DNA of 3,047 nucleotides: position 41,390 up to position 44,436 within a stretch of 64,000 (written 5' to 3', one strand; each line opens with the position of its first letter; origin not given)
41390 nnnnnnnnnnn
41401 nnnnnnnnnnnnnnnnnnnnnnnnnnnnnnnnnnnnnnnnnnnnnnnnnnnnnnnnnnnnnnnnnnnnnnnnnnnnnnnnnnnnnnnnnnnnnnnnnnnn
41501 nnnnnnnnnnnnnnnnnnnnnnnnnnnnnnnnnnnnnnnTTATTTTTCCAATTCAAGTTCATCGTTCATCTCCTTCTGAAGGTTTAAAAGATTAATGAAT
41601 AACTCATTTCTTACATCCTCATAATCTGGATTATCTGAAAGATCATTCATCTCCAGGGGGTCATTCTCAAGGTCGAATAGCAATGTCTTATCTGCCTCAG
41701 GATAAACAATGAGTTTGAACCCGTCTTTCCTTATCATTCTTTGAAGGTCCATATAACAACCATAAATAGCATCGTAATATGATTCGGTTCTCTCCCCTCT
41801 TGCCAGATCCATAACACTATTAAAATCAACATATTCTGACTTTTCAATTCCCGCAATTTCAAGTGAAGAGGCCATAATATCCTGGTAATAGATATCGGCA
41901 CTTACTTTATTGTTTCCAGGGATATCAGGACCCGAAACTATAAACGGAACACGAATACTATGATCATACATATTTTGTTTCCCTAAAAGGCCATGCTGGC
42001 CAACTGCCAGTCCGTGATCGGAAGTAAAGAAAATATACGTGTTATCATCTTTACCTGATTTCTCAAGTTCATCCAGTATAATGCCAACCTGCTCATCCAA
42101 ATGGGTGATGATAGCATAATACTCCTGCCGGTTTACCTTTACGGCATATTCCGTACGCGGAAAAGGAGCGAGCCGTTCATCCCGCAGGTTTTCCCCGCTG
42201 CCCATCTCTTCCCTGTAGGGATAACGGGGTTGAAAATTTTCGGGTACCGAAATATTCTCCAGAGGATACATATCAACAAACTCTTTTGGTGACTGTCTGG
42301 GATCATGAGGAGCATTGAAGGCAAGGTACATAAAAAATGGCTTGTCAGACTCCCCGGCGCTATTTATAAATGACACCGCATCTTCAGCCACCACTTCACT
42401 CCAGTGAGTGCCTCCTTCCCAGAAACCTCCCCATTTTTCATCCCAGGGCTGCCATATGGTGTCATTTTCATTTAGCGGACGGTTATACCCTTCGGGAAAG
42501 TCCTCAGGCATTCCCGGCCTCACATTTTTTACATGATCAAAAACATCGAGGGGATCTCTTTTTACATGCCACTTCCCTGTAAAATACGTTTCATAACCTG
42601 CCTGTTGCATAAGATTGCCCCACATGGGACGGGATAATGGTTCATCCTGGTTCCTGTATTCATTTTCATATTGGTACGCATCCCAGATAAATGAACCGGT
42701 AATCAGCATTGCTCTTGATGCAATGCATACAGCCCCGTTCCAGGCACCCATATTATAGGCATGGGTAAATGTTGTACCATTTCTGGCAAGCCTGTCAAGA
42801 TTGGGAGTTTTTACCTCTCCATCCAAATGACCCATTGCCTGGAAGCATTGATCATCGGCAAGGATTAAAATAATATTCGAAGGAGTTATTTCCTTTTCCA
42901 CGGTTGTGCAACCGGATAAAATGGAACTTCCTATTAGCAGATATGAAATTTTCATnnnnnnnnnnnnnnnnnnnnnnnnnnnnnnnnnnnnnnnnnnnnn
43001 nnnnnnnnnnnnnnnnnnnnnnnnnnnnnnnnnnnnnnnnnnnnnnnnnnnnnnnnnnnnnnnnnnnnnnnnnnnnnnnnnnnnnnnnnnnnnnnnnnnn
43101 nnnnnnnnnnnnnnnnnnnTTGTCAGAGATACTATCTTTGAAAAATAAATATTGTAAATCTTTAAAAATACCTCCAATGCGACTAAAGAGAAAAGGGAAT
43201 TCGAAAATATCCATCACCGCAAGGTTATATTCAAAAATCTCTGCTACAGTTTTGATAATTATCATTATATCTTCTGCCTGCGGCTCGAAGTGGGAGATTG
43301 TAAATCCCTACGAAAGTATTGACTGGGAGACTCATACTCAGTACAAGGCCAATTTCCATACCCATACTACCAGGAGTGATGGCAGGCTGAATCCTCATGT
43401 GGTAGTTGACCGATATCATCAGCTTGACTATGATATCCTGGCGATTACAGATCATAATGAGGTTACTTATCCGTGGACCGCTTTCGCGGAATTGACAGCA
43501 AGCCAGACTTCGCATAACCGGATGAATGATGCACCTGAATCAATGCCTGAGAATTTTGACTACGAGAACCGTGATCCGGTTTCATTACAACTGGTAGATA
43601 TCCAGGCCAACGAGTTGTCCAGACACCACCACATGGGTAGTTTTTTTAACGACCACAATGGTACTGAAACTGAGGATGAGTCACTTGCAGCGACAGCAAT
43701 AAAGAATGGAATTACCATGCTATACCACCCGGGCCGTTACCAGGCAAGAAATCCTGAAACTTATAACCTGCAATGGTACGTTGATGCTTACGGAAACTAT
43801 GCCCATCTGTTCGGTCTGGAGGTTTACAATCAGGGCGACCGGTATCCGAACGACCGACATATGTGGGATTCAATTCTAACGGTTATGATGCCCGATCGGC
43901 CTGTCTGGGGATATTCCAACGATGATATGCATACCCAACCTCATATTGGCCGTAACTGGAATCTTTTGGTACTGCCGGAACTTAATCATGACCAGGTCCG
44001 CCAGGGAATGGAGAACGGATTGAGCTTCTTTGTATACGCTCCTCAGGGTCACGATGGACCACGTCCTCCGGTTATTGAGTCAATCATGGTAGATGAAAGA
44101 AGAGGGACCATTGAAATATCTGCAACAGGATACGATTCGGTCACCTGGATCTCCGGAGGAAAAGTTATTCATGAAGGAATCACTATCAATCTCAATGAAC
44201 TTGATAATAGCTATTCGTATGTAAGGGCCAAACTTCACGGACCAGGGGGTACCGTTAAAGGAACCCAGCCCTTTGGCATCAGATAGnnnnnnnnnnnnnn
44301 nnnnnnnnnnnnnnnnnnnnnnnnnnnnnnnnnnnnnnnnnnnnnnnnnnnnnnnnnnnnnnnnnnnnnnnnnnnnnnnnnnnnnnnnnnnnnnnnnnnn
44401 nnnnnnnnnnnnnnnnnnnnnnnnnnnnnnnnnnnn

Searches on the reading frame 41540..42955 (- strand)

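Call 13: search_protein_families(library=pfam, proteins=[window:41540-42955:-], max_evalue=0.001)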
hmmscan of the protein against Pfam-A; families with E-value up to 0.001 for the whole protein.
window:41540-42955:- (471 aa): 5 families
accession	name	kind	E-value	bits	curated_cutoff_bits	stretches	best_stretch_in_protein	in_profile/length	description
PF00884.28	Sulfatase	-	8.6e-50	170.2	25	1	26-370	1-301/301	Sulfatase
PF16347.10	SGSH_C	-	2.9e-19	70.2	29.3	1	319-461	1-153/154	N-sulphoglucosamine sulphohydrolase, C-terminal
PF01676.23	Metalloenzyme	-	7.3e-05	22.8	24.3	1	277-371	167-251/252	Metalloenzyme superfamily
PF01663.27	Phosphodiest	-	0.00075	19.6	23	0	244-317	183-222/342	Type I phosphodiesterase / nucleotide pyrophosphatase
PF02995.22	DUF229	-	0.00083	18.6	25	0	277-321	304-348/496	Protein of unknown function (DUF229)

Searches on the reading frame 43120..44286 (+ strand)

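Call 13: search_protein_families(library=pfam, proteins=[window:43120-44286:+], max_evalue=0.001)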
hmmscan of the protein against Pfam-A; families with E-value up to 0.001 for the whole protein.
window:43120-44286:+ (388 aa): 1 family
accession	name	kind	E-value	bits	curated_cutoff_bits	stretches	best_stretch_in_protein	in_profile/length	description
PF02811.25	PHP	-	0.00054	20.8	26.4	1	79-122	2-41/164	PHP domain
